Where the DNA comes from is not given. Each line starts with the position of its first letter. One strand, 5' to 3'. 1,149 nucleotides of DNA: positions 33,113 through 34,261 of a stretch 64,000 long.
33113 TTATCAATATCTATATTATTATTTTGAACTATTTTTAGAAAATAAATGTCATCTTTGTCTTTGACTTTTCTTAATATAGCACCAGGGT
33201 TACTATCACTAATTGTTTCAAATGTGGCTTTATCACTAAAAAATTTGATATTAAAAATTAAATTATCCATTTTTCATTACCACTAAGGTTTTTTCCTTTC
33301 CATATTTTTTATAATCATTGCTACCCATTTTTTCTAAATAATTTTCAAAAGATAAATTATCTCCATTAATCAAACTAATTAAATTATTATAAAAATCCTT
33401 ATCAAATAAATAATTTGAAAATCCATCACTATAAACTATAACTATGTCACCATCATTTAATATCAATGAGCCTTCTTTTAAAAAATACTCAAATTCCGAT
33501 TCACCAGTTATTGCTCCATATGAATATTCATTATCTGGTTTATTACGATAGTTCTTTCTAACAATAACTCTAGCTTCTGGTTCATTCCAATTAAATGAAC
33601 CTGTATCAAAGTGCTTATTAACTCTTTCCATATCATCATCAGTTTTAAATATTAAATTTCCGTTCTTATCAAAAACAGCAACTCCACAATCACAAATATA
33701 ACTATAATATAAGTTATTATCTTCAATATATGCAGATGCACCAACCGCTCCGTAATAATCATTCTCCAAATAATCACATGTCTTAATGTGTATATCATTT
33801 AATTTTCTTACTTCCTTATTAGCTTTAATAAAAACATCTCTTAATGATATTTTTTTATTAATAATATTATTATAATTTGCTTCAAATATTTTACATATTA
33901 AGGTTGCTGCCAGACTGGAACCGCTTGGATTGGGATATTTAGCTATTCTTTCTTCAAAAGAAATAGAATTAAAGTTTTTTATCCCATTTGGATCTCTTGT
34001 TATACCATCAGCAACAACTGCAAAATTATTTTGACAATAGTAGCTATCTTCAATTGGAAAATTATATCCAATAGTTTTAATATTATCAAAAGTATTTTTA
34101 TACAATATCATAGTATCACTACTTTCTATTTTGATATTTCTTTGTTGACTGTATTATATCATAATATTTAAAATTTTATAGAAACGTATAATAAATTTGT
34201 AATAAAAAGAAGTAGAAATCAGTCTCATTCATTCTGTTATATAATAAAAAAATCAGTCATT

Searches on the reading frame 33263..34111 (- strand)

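Call 25: search_protein_families(library=pfam, proteins=[window:33263-34111:-], max_evalue=0.001)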
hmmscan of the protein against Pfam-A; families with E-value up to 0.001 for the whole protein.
window:33263-34111:- (282 aa): 1 family
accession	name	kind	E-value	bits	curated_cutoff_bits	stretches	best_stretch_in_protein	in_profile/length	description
PF13672.11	PP2C_2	-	0.00046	20.2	24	0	63-244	37-187/209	Protein phosphatase 2C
